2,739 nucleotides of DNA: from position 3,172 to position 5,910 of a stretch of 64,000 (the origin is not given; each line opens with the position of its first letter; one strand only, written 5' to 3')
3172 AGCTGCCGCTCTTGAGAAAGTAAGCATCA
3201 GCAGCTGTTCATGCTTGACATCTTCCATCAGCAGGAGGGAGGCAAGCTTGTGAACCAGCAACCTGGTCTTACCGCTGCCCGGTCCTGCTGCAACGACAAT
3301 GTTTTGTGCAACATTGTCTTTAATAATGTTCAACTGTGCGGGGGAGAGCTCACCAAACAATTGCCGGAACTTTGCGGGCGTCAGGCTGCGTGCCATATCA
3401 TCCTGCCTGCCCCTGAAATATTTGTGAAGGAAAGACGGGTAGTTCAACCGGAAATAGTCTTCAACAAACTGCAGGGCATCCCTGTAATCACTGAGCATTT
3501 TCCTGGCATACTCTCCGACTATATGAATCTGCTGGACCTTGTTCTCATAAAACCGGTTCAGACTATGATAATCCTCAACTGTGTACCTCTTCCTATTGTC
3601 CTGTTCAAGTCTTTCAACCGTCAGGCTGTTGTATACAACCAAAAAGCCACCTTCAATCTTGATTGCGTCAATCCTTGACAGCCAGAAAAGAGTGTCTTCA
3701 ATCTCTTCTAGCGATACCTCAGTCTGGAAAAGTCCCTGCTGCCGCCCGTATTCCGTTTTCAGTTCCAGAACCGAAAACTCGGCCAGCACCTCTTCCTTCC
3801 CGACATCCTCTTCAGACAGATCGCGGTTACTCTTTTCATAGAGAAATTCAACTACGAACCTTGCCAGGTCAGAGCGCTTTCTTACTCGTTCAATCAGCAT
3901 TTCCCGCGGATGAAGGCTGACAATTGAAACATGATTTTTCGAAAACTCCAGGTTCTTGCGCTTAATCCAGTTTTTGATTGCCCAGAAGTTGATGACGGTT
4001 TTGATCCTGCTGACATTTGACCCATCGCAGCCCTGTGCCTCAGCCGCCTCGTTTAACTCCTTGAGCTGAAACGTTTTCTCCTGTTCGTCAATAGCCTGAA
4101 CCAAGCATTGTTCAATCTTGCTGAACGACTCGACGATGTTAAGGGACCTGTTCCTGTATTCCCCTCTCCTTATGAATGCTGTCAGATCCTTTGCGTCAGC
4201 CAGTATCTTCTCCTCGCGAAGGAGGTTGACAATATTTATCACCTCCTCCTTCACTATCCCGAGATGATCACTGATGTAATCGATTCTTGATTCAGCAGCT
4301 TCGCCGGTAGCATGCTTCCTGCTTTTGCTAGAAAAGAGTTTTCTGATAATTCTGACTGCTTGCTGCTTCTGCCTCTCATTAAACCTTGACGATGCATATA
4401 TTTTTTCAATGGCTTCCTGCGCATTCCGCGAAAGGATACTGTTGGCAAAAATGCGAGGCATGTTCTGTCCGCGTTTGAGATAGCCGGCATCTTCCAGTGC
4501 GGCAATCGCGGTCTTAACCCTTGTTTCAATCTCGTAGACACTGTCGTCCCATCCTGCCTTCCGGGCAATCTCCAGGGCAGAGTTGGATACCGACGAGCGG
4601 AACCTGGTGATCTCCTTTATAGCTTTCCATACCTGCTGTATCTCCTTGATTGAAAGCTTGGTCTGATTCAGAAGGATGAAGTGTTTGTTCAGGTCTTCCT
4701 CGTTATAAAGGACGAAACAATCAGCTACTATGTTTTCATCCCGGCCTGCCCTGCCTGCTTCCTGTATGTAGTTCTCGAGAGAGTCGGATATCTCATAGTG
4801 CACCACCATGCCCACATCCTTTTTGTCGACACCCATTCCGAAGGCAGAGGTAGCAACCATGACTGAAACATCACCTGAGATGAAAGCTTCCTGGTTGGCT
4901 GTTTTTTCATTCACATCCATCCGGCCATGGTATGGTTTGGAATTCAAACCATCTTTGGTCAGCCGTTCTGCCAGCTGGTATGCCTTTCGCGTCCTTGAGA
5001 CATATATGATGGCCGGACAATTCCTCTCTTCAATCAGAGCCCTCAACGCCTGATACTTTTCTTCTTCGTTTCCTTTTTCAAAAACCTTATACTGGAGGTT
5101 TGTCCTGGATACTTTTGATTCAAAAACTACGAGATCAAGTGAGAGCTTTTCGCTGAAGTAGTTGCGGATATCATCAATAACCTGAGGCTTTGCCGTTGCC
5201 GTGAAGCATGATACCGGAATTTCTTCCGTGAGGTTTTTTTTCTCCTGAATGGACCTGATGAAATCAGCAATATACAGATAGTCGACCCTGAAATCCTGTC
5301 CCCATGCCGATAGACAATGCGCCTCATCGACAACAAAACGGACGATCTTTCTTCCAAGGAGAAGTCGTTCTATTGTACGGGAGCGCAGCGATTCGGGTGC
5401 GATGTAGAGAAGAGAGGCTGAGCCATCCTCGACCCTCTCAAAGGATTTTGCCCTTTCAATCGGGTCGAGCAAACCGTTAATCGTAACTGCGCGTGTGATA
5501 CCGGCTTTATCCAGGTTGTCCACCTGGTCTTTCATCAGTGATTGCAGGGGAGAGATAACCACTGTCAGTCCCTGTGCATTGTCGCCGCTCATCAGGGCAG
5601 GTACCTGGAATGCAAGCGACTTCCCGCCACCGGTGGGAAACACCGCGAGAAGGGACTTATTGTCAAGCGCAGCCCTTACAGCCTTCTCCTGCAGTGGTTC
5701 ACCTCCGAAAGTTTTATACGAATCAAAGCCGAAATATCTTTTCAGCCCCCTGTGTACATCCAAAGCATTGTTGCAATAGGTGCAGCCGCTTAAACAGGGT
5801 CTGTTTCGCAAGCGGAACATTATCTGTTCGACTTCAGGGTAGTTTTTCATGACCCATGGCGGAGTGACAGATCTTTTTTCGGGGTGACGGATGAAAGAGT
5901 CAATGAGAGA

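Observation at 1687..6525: One 1612-aa chain fusing a DEDDh exonuclease, a complete RecQ core and a complete UvrD/PcrA core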

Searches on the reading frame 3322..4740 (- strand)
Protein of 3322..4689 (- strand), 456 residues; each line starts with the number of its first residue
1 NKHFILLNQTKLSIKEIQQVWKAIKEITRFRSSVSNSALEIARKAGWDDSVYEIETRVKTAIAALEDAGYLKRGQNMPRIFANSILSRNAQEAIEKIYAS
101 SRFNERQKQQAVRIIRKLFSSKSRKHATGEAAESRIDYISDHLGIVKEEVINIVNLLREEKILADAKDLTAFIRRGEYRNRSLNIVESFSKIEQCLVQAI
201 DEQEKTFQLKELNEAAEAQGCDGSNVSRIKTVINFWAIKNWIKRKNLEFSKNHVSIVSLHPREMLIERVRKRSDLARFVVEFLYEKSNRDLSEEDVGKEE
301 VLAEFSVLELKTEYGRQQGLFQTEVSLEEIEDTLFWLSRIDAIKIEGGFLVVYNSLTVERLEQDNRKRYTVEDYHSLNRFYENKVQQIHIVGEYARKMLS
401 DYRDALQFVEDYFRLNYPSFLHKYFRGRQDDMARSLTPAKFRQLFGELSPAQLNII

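Call 5: search_protein_families(library=pfam, proteins=[window:3322-4689:-], max_evalue=10)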
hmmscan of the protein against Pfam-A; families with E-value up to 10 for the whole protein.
seq(456 aa): 1 family
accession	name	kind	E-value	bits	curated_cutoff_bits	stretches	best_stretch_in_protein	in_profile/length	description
PF24620.1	DUF7625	-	0.13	12.8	27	1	148-189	17-58/95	Domain of unknown function (DUF7625)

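Call 49: search_solved_structures(query=A2, max_evalue=10, show_alignments=2)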
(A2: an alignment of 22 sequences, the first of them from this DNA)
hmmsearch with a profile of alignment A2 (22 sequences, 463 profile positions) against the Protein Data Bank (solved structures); distinct sequences matched with E-value up to 10: 2.
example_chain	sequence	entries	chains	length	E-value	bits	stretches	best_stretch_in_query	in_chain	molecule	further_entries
2x4h_A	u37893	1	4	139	0.22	13.8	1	129-223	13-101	HYPOTHETICAL PROTEIN SSO2273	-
5zr4_A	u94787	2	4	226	1.3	11.3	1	154-219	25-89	Metal-dependent transcriptional regulator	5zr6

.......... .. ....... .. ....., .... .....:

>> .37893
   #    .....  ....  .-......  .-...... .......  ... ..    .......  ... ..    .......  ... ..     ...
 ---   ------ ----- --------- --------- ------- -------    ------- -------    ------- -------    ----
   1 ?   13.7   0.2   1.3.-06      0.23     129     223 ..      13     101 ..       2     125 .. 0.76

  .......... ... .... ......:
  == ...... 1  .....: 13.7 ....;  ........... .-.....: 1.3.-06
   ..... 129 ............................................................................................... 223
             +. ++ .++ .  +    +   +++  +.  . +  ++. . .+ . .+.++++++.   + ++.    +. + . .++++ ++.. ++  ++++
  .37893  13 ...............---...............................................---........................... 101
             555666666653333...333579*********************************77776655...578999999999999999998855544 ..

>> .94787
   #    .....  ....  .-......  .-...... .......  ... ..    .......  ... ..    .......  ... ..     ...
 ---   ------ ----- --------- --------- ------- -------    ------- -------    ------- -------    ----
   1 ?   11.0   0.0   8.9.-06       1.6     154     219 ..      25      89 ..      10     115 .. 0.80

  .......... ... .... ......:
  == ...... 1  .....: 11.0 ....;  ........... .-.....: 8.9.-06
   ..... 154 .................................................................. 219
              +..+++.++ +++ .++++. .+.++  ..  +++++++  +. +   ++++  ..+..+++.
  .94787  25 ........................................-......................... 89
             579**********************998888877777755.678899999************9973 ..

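Call 55: predict_structure(alignment_id=A2)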
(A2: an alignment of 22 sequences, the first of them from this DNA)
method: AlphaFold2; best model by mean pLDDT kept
length: 467 residues; sequences in the alignment: 22
mean_pLDDT: 78.2   pTM: 0.51
mean pLDDT of the five models: 78.2, 77.6, 76.2, 75.6, 75.6
residues with pLDDT >= 90: 86; 70-90: 274; 50-70: 82; < 50: 25
segments of 3 or more residues with pLDDT < 50: 7-10, 140-150, 366-369
pLDDT, mean of each block of 10 residues (from residue 1): 53 64 76 91 81 75 70 85 89 55 75 90 90 70 42 61 74 80 70 73 91 89 90 84 90 87 77 90 91 91 74 69 83 67 81 87 56 78 87 84 83 85 91 90 81 74 59
secondary structure, 60 per line:
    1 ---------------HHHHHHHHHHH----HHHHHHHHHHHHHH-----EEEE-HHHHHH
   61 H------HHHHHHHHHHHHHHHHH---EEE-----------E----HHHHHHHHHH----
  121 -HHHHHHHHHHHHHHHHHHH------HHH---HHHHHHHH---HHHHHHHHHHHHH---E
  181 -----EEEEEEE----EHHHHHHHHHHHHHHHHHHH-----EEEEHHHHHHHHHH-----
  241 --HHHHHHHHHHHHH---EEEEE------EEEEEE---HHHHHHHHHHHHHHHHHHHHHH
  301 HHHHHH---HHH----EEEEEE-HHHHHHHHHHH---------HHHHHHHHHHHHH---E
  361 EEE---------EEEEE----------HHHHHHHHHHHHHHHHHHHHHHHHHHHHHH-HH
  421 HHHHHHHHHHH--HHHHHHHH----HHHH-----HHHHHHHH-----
elements in order: H16-26 H31-44 E50-53 H55-61 H68-84 E88-90 H107-116 H122-140 H153-160 H164-176 E186-192 H198-216 E222-225 H226-235 H243-255 E259-263 E270-275 H279-306 E317-322 H324-334 H344-356 E360-363 E373-377 H388-417 H419-431 H434-441 H446-449 H455-462

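Call 57: fold_search(model_id=the predicted structure, library=pdb)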
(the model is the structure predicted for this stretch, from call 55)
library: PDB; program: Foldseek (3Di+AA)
matches with E <= 10: 821; with E <= 0.001: 0
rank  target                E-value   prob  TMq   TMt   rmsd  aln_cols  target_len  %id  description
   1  4z31_A                1.2e-02  0.66  0.15  0.22  19.3       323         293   10  Crystal structure of the RC3H2 ROQ domain in complex with stem-loop and double-stranded forms of RNA (released 2015-10-14)
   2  7z1l_O                1.3e-02  0.21  0.13  0.11  27.8       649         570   12  Structure of yeast RNA Polymerase III Pre-Termination Complex (PTC) (released 2022-08-31)
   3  4z31_B                1.8e-02  0.60  0.15  0.22  19.5       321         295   10  Crystal structure of the RC3H2 ROQ domain in complex with stem-loop and double-stranded forms of RNA (released 2015-10-14)
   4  6f40_O                3.3e-02  0.25  0.13  0.11  24.9       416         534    9  RNA Polymerase III open complex (released 2018-01-17)
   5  7z1o_O                4.5e-02  0.10  0.12  0.10  31.8       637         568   13  Structure of yeast RNA Polymerase III PTC + NTPs (released 2022-08-31)
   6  7ast_X                5.0e-02  0.18  0.13  0.14  26.4       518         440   10  Apo Human RNA Polymerase III (released 2020-12-23)
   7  2xv4                  5.3e-02  0.12  0.10  0.12  26.5       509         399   10  Structure of Human RPC62 (partial) (released 2011-03-02)
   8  4qik_B                6.5e-02  0.38  0.16  0.22  18.8       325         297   10  Crystal structure of the ROQ domain of human Roquin in complex with the TNF23 RNA duplex (released 2014-07-16)
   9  7a6h_O                8.8e-02  0.16  0.13  0.12  27.2       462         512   10  Cryo-EM structure of human apo RNA Polymerase III (released 2021-02-03)
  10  5dfn_B                1.0e-01  0.54  0.13  0.29  15.3       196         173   11  Structure of Tetrahymena Telomerase P45 C-terminal domain (released 2015-10-28)
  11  8cli_A                1.1e-01  0.14  0.11  0.10  20.7       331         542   11  TFIIIC TauB-DNA monomer (released 2023-06-21)
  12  5dok_B                1.5e-01  0.44  0.13  0.29  18.6       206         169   11  Crystal structure of Tetrahymena p45C (released 2015-11-25)
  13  4z30                  1.5e-01  0.30  0.16  0.23  21.5       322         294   11  Crystal structure of the ROQ domain of human Roquin-2 (released 2015-10-14)
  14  6abt_A                1.5e-01  0.99  0.15  0.59   4.2        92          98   16  Crystal structure of transcription factor from Listeria monocytogenes (released 2019-06-05)
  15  4esf                  1.7e-01  0.99  0.15  0.60   5.2        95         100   13  Crystal structure of PadR-like transcriptional regulator (BCE3449) from Bacillus cereus strain ATCC 10987 (released 2012-12-05)
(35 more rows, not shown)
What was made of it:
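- Checked: The 'helical linker' is about four winged-helix units plus a helical bundle (calls 55, 57).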

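Call 67: search_protein_families(library=ncbifam, proteins=[window:3361-4605:-], max_evalue=1)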
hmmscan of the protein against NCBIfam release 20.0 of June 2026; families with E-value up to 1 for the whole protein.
window:3361-4605:- (415 aa): 0 families

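Call 68: search_protein_families(library=phrogs, proteins=[window:3361-4605:-], max_evalue=1)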
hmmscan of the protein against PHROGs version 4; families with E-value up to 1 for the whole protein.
window:3361-4605:- (415 aa): 1 family
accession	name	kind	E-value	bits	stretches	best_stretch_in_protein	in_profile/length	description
phrog_270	-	DNA, RNA and nucleotide metabolism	0.015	15.6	1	13-47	73-101/383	replication initiation protein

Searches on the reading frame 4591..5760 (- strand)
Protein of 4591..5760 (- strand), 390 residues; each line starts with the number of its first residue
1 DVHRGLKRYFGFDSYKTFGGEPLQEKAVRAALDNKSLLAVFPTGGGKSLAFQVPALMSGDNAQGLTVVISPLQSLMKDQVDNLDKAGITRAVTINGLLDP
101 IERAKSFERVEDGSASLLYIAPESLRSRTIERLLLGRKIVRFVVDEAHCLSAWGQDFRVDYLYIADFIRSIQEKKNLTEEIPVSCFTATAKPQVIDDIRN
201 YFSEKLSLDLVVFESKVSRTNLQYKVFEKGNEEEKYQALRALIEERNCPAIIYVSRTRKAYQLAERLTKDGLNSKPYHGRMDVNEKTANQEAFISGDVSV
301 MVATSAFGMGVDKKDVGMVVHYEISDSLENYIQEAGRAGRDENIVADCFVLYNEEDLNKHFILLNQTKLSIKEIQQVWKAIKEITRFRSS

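Call 82: search_solved_structures(query=window:4591-5760:-, max_evalue=1e-10)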
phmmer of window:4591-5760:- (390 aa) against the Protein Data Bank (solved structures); distinct sequences matched with E-value up to 1e-10: 87 (the best 60 are shown).
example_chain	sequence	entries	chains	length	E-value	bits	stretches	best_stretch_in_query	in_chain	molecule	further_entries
8rl5_A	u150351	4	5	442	1.3e-55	192.2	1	4-367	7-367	ATP-dependent DNA helicase Q5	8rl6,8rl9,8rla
7zms_A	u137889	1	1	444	1.3e-55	192.2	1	4-367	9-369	ATP-dependent DNA helicase Q5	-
5lb5_A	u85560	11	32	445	1.3e-55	192.2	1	4-367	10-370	ATP-dependent DNA helicase Q5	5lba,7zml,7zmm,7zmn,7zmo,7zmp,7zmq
5lb3_B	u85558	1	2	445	1.3e-55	192.2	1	4-367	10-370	ATP-dependent DNA helicase Q5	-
5lb8_A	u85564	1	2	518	2.2e-55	191.5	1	4-367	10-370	ATP-dependent DNA helicase Q5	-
8qw9_R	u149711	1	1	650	4e-55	190.7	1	4-367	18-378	ATP-dependent DNA helicase Q5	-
8qq2_R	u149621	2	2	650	4e-55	190.7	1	4-367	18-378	ATP-dependent DNA helicase Q5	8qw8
9ei2_U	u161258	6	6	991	1.1e-54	189.2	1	4-367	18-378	ATP-dependent DNA helicase Q5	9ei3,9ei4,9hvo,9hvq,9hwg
1oyw_A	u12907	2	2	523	1.4e-54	188.9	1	10-357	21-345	ATP-dependent DNA helicase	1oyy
9ei1_U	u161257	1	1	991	1.3e-53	185.7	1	4-367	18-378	ATP-dependent DNA helicase Q5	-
4tmu_A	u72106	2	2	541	9e-53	182.9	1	21-357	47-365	RecQ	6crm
9i16_D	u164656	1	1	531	2.3e-51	178.3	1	20-358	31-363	ATP-dependent DNA helicase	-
7a8r_A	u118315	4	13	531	2.3e-51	178.3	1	20-358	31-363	ATP-dependent DNA helicase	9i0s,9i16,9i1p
4q47_A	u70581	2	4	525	8.6e-51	176.4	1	10-359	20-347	DNA helicase RecQ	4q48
7auc_A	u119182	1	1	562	1e-50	176.2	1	23-359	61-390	Bloom syndrome protein,Bloom syndrome protein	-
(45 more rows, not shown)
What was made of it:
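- On RecQ family helicases: PDB RecQ-family matches are at about 1e-55 (call 82).
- Closest known: WRN. Same: The WRN helicase core matches at E 7e-39 (call 82).
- Checked: The best PDB sequence matches are RECQL5, E. coli RecQ, BLM, RECQ1 and WRN (call 82).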
